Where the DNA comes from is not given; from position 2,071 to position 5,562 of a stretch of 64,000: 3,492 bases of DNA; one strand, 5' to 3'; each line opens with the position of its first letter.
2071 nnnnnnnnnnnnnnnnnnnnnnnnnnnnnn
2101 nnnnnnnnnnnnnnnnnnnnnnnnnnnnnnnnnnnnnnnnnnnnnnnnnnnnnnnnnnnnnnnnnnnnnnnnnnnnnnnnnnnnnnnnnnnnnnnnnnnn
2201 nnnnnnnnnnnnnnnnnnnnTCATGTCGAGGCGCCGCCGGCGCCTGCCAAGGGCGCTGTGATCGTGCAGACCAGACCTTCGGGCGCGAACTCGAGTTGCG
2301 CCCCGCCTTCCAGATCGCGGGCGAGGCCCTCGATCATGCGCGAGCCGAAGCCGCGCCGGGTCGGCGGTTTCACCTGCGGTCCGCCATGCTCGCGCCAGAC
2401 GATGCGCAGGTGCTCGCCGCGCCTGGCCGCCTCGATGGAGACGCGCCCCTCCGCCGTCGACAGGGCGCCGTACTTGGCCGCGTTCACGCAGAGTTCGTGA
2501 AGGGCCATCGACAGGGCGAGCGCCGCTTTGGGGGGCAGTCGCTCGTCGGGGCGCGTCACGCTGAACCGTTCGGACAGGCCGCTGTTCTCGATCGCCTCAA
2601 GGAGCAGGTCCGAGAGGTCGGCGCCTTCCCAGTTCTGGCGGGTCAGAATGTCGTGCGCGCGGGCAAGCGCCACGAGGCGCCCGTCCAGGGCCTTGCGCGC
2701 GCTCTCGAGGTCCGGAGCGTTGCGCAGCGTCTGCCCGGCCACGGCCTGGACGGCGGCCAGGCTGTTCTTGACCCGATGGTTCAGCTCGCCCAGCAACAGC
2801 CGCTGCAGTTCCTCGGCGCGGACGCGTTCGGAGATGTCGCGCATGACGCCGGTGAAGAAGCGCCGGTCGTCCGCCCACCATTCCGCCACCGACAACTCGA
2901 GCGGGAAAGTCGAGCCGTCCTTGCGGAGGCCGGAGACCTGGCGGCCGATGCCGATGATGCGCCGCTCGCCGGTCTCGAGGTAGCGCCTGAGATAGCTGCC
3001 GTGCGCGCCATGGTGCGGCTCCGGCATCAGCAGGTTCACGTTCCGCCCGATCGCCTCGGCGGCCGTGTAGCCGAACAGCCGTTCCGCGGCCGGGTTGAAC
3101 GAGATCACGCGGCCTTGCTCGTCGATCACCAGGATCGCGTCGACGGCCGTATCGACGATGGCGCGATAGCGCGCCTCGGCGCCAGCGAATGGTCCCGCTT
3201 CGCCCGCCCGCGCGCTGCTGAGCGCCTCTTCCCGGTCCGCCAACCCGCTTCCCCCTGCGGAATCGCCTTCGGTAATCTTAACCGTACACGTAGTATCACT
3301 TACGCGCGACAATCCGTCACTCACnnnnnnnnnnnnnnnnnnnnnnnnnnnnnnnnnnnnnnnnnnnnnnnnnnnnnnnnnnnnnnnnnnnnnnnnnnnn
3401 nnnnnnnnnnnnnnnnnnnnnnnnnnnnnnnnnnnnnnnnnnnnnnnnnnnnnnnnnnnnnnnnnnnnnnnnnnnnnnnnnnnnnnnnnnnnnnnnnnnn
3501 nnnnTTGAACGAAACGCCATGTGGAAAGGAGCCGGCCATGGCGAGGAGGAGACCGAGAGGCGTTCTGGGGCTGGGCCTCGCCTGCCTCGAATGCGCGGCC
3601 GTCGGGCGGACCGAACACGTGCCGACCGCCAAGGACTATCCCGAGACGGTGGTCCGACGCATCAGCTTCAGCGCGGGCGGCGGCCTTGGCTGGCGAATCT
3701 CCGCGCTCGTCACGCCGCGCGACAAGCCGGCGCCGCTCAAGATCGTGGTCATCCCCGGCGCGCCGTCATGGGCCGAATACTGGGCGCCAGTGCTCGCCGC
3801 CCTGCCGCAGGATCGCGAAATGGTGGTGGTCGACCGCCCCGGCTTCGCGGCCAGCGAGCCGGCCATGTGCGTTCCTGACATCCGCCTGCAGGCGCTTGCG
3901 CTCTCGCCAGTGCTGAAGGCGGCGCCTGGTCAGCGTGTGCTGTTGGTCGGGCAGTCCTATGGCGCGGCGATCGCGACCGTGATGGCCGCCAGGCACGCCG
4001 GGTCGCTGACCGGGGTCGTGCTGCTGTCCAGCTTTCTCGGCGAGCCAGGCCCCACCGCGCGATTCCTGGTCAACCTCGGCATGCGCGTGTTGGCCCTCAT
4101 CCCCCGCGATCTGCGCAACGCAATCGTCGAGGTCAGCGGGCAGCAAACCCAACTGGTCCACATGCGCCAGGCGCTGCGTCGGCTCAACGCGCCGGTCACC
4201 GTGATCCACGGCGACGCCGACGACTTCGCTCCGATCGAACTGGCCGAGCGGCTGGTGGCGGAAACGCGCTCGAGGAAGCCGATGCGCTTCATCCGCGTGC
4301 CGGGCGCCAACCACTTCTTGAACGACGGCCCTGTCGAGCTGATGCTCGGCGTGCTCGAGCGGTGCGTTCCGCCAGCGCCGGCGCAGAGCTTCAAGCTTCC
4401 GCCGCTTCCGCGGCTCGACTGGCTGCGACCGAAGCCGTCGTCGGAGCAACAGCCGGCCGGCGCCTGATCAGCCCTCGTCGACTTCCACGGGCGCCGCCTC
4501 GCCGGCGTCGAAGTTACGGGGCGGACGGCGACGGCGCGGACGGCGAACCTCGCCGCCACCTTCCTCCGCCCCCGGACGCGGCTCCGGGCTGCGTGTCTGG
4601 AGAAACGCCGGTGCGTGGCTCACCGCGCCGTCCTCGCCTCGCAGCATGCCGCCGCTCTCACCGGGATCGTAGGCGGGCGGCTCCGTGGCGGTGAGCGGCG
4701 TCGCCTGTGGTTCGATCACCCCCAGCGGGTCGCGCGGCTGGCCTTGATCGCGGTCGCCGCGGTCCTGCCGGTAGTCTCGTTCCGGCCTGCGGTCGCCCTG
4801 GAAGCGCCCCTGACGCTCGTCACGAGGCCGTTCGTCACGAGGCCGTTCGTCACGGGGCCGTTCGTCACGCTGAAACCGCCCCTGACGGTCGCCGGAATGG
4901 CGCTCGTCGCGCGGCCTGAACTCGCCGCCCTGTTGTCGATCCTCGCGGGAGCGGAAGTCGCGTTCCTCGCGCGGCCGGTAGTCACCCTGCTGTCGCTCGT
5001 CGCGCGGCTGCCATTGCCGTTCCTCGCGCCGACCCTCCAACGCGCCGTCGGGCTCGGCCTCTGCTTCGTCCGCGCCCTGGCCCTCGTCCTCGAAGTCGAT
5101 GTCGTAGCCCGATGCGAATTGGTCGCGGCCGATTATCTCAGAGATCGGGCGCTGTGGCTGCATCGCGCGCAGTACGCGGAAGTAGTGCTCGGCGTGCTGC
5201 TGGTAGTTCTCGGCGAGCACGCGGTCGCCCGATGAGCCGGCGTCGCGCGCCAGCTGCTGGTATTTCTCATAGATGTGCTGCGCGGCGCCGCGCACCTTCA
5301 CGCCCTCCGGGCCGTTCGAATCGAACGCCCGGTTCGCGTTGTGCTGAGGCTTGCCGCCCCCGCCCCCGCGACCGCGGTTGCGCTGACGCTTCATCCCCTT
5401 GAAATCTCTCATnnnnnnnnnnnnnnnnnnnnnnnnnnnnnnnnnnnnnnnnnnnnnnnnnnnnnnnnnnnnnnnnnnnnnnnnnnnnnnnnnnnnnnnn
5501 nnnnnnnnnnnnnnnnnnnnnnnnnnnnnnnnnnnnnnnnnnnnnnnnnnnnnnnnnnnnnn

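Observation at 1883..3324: FixL-type heme-PAS sensor joined to an HWE kinase and a receiver-only partner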

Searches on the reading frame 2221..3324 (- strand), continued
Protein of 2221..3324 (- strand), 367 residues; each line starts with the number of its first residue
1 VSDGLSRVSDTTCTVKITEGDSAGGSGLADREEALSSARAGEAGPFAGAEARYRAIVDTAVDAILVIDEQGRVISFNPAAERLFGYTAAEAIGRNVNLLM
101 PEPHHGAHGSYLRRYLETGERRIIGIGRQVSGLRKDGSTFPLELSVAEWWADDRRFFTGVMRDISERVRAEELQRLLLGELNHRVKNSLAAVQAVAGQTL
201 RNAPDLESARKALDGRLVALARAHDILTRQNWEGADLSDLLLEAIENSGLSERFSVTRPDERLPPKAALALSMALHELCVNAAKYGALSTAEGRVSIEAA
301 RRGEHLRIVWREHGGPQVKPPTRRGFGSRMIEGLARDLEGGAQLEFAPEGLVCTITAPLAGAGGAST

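Call 67: find_encoding_contigs(protein=P0080, flank=5000, max_places=2)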
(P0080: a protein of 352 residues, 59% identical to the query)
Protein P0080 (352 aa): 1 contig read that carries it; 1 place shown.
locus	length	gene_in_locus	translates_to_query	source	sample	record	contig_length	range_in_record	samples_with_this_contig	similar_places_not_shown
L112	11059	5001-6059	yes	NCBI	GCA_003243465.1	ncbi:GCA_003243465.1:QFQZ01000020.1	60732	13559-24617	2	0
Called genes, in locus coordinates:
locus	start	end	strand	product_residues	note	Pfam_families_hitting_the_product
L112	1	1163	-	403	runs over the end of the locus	PF03631:Virul_fac_BrkB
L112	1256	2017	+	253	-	PF03476:MOSC_N, PF03473:MOSC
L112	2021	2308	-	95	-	PF05016:ParE_toxin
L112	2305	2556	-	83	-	PF03693:ParD_antitoxin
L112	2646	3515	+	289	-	PF17827:PrmC_N, PF03602:Cons_hypoth95 (weak), PF05175:MTS, PF06325:PrmA (weak), PF13649:Methyltransf_25, PF13847:Methyltransf_31, PF08241:Methyltransf_11 (weak), PF08242:Methyltransf_12 (weak)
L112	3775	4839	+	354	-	-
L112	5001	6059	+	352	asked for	PF00989:PAS, PF07568:HisKA_2 (faint), PF08448:PAS_4, PF13188:PAS_8, PF24820:Diguanyl_cycl_sensor, PF13426:PAS_9, PF07536:HWE_HK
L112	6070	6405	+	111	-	PF00072:Response_reg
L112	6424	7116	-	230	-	PF00440:TetR_N, PF09209:CecR_C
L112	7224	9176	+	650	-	PF12729:4HB_MCP_1, PF00672:HAMP (weak), PF18947:HAMP_2 (weak), PF00015:MCPsignal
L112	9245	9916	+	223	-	PF16233:DUF4893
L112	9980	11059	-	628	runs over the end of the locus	PF00672:HAMP (weak), PF00015:MCPsignal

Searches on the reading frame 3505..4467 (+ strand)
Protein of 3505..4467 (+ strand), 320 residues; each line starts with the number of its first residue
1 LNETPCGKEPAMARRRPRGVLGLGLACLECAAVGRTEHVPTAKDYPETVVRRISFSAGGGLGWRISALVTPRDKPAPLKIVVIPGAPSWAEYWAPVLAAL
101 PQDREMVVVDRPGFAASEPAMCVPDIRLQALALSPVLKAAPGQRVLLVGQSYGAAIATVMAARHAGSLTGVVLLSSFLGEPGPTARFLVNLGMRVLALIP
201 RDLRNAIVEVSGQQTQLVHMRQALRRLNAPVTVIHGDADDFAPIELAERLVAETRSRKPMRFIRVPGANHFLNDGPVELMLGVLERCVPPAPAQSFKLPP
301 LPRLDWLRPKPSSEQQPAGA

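Call 3: search_protein_families(library=pfam, proteins=[window:3505-4467:+], max_evalue=0.01)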
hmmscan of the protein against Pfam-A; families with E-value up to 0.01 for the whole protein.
window:3505-4467:+ (320 aa): 7 families
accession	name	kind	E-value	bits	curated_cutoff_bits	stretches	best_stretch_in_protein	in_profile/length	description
PF00561.26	Abhydrolase_1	-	1.1e-17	64.9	25.8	1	80-215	3-140/245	alpha/beta hydrolase fold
PF12697.13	Abhydrolase_6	-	6.5e-12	47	26.3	1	80-276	1-211/217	Alpha/beta hydrolase family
PF12146.15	Hydrolase_4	-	8.4e-11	42.1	27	1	105-200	33-134/239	Serine aminopeptidase, S33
PF02230.22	Abhydrolase_2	-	0.00029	21.2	23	0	140-181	102-143/217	Phospholipase/Carboxylesterase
PF03959.19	FSH1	-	0.0024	18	21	0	146-267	104-197/211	Serine hydrolase (FSH1)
PF00326.27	Peptidase_S9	-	0.0027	17.7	22.6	0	225-273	142-190/213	Prolyl oligopeptidase family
PF01738.24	DLH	-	0.0039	17.3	21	0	142-274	96-191/217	Dienelactone hydrolase family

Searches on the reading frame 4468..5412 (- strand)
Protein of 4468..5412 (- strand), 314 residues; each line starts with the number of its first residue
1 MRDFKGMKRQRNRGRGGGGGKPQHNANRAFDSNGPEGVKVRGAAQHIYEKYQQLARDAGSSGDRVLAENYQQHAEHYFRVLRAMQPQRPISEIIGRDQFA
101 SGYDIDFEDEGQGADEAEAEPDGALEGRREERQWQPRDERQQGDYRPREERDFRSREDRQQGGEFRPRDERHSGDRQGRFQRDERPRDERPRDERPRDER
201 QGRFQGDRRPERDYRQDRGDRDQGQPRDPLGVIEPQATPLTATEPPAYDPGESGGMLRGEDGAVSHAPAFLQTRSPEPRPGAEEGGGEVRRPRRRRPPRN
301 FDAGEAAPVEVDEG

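Call 63: search_protein_families(library=pfam, proteins=[window:4468-5412:-], max_evalue=0.0001)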
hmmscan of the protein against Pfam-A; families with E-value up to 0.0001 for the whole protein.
window:4468-5412:- (314 aa): 1 family
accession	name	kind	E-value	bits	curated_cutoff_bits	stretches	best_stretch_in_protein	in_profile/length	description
PF13763.11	DUF4167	-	8.1e-32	109.8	25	1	11-87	3-78/78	Domain of unknown function (DUF4167)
